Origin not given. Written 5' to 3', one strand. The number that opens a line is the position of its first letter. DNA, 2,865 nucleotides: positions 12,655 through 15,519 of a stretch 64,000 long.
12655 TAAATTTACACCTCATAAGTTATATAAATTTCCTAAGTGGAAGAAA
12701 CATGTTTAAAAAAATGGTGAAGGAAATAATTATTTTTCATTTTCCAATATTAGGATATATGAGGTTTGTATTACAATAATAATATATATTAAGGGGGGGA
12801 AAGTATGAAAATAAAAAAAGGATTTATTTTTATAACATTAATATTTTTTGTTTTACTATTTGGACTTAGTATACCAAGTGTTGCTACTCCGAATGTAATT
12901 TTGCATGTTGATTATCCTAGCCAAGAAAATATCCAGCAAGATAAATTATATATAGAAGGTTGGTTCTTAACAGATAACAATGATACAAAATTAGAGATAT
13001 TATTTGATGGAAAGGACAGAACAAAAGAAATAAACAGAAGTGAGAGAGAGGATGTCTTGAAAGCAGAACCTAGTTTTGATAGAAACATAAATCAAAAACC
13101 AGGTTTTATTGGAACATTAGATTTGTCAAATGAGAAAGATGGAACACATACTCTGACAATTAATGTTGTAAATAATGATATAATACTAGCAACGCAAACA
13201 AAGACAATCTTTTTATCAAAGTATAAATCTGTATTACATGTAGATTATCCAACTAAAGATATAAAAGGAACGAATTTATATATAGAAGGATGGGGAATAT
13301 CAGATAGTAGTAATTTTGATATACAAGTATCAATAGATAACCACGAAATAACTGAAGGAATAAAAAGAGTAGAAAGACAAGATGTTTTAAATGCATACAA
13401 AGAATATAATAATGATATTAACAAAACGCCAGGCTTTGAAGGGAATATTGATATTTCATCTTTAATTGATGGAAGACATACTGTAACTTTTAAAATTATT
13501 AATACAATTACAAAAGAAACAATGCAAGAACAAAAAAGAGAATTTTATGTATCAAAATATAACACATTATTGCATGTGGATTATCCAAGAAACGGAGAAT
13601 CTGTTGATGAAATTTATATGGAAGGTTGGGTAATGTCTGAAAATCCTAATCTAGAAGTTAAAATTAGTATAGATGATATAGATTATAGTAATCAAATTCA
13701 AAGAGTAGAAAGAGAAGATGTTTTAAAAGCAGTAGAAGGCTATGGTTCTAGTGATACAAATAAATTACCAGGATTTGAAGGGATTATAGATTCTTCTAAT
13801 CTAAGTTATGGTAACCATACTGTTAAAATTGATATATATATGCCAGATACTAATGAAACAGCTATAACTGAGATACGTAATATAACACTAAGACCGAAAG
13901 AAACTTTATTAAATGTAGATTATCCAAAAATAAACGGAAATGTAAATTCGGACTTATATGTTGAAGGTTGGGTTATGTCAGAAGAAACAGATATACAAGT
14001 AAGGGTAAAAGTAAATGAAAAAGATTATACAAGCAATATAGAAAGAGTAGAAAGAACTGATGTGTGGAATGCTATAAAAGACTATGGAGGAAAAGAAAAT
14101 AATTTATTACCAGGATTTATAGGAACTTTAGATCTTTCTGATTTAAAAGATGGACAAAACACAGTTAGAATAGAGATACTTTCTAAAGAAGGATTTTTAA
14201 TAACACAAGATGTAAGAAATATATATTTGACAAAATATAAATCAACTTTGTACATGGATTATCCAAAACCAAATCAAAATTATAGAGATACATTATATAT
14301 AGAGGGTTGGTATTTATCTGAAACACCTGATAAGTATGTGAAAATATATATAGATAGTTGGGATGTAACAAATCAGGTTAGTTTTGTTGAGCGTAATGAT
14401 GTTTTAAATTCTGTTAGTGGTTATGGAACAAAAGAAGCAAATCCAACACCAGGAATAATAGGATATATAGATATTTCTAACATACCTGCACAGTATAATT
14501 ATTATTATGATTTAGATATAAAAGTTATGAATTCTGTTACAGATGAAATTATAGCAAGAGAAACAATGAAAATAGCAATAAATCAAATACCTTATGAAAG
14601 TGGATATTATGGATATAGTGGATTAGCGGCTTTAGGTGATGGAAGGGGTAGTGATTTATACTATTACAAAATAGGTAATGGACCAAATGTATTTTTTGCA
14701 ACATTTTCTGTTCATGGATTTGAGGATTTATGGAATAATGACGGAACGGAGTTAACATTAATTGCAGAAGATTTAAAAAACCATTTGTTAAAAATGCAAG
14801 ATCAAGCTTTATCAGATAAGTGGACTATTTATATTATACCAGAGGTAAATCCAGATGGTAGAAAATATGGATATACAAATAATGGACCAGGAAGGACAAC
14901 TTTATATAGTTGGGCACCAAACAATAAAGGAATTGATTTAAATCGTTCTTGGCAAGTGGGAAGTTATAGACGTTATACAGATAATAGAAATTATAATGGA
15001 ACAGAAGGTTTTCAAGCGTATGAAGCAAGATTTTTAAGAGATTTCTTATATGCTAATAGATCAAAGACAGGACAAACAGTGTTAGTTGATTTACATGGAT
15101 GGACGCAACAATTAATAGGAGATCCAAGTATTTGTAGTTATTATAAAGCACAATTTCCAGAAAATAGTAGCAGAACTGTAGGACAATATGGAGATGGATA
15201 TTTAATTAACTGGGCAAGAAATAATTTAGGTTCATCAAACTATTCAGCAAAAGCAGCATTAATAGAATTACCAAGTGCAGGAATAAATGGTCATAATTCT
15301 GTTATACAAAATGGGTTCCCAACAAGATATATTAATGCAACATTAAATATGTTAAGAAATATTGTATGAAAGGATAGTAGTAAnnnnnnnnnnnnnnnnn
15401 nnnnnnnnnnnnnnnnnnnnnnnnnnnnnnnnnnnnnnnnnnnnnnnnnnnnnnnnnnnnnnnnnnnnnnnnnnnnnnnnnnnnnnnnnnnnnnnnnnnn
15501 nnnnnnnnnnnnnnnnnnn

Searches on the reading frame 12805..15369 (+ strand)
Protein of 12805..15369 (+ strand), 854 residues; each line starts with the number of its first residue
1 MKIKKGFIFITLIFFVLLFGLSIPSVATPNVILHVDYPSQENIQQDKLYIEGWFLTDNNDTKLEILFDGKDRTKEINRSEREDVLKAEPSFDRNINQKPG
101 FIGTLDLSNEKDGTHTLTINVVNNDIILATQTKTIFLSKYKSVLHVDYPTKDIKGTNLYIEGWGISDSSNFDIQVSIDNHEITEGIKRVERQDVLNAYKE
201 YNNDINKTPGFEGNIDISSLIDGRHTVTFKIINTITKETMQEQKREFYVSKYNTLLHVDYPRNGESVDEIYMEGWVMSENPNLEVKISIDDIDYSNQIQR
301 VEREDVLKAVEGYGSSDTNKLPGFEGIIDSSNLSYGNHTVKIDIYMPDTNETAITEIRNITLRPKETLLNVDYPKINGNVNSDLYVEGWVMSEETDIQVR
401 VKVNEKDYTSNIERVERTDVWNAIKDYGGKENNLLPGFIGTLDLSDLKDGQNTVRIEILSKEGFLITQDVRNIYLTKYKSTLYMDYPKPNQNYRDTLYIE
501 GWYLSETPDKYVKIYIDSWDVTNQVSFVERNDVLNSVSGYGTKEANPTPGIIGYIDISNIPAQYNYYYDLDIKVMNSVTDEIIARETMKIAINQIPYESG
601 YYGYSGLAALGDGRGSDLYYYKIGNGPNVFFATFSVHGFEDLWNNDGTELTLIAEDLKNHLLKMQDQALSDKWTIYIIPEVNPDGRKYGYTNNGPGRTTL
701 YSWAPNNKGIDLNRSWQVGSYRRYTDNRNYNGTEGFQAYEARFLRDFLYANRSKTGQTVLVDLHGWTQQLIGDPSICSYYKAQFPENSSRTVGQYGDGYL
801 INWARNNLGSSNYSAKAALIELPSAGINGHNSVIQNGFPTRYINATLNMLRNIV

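Call 9: search_protein_families(library=pfam, proteins=[window:12805-15369:+], max_evalue=0.001)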
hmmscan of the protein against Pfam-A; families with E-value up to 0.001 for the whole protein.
window:12805-15369:+ (854 aa): 1 family
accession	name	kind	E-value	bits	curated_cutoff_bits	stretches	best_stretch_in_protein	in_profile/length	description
PF00246.29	Peptidase_M14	-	1.9e-12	47.9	21.6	1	662-771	79-189/286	Zinc carboxypeptidase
